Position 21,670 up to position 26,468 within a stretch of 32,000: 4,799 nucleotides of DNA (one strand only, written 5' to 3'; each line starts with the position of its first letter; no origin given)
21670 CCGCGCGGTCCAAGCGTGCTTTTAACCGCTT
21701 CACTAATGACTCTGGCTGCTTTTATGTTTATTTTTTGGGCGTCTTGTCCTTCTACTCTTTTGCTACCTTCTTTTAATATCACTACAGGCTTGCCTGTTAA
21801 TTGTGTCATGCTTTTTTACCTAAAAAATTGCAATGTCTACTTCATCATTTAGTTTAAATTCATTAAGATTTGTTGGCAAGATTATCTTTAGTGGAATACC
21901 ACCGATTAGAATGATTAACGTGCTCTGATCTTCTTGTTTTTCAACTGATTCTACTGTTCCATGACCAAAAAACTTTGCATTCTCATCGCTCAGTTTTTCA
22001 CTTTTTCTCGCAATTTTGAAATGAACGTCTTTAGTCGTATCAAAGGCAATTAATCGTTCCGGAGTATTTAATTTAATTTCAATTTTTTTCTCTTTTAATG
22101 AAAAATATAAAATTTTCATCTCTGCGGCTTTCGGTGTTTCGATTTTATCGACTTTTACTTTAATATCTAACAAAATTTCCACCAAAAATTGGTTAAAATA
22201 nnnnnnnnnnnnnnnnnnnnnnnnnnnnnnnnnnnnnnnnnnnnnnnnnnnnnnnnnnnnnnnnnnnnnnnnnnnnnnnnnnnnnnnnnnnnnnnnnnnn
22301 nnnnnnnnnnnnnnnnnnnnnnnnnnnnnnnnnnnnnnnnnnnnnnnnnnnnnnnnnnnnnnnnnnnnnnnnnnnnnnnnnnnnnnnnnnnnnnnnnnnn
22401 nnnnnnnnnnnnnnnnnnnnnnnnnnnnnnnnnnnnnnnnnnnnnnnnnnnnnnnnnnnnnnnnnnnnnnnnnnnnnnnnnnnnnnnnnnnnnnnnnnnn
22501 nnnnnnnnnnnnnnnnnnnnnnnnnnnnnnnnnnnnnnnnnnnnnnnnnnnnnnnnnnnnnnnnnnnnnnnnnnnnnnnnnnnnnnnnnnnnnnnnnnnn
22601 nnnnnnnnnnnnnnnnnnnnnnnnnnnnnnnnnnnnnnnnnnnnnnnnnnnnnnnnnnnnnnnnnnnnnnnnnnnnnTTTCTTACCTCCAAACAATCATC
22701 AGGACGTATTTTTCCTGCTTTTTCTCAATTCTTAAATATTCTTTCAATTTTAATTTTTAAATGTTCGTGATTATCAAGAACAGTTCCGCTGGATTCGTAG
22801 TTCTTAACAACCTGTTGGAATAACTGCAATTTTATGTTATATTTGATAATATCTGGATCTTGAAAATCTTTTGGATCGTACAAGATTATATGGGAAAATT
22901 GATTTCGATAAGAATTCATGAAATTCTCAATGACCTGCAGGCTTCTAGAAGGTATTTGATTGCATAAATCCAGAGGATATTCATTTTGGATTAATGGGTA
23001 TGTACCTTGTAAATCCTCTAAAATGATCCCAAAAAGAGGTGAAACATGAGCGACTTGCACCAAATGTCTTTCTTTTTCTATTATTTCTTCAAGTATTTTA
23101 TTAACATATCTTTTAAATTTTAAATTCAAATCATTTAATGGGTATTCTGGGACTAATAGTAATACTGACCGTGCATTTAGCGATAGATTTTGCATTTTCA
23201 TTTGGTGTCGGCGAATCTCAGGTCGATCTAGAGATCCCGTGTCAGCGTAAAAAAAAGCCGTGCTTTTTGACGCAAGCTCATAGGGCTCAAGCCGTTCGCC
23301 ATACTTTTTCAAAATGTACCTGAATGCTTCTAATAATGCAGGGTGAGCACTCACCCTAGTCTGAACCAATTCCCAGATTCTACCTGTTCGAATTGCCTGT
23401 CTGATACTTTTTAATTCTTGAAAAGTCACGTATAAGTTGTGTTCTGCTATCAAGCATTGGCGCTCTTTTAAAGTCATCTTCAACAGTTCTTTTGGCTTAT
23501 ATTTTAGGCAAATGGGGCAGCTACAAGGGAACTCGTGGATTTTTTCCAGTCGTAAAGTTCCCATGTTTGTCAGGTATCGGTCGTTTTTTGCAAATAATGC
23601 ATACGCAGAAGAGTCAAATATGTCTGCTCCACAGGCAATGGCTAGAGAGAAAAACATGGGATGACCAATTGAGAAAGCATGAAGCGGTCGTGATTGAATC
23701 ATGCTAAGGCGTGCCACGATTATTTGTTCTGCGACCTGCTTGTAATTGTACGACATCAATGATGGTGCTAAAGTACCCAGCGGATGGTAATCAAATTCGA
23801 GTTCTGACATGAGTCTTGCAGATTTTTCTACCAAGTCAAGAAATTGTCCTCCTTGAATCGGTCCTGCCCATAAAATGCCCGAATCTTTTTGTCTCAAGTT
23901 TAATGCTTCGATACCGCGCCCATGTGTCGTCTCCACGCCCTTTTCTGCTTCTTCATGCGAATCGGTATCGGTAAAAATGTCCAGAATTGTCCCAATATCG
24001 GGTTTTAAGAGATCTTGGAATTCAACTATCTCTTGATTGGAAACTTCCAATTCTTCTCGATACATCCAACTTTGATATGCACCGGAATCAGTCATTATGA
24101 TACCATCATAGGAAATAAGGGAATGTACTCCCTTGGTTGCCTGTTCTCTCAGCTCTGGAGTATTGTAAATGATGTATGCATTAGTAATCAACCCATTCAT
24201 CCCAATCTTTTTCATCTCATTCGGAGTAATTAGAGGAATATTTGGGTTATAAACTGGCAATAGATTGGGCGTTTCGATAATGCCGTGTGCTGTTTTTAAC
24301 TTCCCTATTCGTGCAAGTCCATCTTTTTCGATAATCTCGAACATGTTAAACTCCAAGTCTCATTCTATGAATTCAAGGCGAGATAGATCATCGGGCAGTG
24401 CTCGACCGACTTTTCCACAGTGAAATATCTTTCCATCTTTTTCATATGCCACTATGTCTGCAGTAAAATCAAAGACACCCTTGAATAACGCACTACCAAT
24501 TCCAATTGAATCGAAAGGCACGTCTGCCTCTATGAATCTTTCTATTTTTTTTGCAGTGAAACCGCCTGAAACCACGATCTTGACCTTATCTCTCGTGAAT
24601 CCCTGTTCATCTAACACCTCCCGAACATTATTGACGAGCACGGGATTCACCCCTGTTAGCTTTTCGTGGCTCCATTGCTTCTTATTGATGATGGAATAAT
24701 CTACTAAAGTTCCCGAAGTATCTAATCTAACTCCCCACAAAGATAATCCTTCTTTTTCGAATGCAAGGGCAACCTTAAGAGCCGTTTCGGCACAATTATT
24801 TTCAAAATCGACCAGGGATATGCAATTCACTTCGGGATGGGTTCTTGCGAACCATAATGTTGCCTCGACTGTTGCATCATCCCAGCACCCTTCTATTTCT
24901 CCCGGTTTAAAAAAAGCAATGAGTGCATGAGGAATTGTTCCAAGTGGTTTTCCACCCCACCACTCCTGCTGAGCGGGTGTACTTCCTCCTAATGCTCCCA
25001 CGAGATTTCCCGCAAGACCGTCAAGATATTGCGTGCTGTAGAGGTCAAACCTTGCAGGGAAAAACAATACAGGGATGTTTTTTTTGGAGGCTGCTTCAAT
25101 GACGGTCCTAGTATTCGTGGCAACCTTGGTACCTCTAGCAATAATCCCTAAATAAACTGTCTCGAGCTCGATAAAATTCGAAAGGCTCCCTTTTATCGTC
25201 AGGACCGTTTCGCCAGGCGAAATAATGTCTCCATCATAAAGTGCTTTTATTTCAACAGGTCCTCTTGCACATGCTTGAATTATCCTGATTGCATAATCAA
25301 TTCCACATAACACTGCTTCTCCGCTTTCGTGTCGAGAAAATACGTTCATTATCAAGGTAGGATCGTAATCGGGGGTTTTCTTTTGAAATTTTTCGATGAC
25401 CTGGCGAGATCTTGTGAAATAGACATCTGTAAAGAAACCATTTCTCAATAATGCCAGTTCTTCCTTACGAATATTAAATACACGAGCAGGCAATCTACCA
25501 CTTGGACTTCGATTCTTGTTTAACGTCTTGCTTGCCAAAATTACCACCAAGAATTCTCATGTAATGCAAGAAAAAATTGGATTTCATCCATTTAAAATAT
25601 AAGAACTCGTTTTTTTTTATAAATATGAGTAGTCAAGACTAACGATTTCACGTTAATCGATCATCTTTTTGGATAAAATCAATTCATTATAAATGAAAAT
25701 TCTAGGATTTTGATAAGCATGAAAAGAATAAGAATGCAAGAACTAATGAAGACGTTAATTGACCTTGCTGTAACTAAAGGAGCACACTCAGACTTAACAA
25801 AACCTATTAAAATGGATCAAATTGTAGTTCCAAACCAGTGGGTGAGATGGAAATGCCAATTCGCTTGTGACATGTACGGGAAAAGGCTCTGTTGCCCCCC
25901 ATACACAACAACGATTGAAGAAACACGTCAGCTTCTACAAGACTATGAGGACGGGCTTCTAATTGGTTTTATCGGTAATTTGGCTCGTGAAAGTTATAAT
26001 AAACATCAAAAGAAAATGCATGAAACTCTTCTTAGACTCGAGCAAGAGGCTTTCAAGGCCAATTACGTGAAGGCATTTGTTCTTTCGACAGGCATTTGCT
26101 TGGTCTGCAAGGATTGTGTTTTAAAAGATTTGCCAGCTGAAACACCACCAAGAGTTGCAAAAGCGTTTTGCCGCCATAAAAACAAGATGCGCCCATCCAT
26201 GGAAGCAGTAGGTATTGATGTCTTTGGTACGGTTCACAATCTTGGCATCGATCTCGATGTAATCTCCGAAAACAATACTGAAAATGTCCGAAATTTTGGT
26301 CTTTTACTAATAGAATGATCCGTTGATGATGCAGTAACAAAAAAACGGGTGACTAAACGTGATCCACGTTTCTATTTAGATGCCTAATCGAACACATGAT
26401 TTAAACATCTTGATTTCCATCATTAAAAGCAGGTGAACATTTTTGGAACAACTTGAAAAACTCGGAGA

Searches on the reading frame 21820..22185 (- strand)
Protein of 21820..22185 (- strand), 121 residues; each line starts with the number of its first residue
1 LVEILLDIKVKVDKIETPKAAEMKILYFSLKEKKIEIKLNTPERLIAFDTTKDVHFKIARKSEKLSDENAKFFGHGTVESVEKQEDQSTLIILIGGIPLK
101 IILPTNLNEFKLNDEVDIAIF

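Call 3: search_protein_families(library=pfam, proteins=[window:21820-22185:-], max_evalue=10)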
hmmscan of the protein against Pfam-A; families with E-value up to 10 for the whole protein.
window:21820-22185:- (121 aa): 1 family
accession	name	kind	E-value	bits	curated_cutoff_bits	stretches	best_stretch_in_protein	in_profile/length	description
PF16992.11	RNA_pol_RpbG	-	2.9e-08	34.2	27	1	7-112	3-108/119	DNA-directed RNA polymerase, subunit G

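Call 4: search_protein_families(library=ncbifam, proteins=[window:21820-22185:-], max_evalue=10)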
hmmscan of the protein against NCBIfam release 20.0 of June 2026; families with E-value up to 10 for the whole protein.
window:21820-22185:- (121 aa): 1 family
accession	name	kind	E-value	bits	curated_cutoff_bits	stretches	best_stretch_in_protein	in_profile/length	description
NF011549.0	PRK14980.1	equivalog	0.00097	19.2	167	1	8-103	11-103/127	DNA-directed RNA polymerase subunit G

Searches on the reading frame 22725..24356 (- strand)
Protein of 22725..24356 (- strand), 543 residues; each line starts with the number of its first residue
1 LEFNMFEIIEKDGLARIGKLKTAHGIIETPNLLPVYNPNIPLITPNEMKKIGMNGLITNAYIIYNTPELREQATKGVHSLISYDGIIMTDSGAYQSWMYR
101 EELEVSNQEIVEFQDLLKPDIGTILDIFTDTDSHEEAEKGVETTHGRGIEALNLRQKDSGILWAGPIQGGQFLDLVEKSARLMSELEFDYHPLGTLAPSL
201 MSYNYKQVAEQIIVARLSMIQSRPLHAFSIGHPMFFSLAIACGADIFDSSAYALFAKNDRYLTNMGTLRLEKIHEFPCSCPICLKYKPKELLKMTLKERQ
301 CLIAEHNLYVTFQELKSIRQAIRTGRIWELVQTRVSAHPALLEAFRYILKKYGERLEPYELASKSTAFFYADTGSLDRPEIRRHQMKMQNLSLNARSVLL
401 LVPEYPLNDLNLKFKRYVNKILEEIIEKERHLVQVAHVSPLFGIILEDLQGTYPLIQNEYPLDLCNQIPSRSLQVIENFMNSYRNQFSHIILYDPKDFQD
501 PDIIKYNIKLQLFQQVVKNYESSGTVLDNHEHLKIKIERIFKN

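Call 3: search_protein_families(library=pfam, proteins=[window:22725-24356:-], max_evalue=10)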
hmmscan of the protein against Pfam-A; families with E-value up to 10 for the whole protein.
window:22725-24356:- (543 aa): 1 family
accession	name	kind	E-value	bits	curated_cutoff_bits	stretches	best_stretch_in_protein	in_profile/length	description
PF01702.25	TGT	-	7.1e-75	252.7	26.3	1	13-339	2-356/357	Queuine tRNA-ribosyltransferase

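Call 4: search_protein_families(library=ncbifam, proteins=[window:22725-24356:-], max_evalue=10)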
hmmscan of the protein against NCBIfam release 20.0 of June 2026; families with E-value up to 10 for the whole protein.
window:22725-24356:- (543 aa): 4 families
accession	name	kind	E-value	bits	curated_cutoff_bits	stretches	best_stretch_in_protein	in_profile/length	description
TIGR00432.2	arcsn_tRNA_tgt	equivalog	1.7e-150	501.4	350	1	6-461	1-440/441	tRNA guanosine(15) transglycosylase TgtA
TIGR00449.1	tgt_general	superfamily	2.2e-71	240.7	47.6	1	6-340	1-364/367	tRNA-guanine transglycosylase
NF040592.1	tRNA_mod_ArcS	equivalog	1e-30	106.9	440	2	201-403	107-301/575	archaeosine synthase subunit alpha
TIGR00430.1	Q_tRNA_tgt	equivalog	1.6e-29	103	306.75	1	6-332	1-357/368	tRNA guanosine(34) transglycosylase Tgt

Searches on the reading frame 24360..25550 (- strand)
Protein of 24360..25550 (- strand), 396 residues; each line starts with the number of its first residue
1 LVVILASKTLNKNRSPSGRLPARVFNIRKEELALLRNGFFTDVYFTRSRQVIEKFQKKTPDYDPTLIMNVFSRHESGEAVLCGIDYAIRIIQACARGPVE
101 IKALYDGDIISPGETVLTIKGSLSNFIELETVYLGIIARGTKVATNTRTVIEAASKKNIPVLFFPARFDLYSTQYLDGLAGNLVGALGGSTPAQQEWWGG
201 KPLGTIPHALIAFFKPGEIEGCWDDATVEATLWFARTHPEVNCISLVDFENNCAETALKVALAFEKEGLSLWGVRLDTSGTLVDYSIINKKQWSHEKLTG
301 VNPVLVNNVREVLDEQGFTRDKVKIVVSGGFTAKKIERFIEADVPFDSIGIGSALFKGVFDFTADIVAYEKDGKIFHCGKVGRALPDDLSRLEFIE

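Call 63: search_protein_families(library=pfam, proteins=[window:24360-25550:-], max_evalue=0.001)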
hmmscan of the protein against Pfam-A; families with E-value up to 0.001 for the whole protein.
window:24360-25550:- (396 aa): 1 family
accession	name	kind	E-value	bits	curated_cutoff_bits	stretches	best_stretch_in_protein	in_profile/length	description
PF02749.22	QRPTase_N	-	8e-13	48.9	27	1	62-139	10-80/82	Quinolinate phosphoribosyl transferase, N-terminal domain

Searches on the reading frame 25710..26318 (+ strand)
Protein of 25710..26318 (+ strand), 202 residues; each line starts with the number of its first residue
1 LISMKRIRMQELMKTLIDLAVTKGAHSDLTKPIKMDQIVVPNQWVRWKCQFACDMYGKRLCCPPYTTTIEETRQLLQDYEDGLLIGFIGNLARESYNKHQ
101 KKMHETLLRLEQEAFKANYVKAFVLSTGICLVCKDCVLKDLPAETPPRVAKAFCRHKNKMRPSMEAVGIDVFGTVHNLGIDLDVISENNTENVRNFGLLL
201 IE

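Call 63: search_protein_families(library=pfam, proteins=[window:25710-26318:+], max_evalue=0.001)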
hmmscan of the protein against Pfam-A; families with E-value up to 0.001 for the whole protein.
window:25710-26318:+ (202 aa): 1 family
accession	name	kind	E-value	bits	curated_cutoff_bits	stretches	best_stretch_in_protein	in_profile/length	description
PF10050.14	DUF2284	-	1.3e-45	155.5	25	1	32-201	2-161/161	Predicted metal-binding protein (DUF2284)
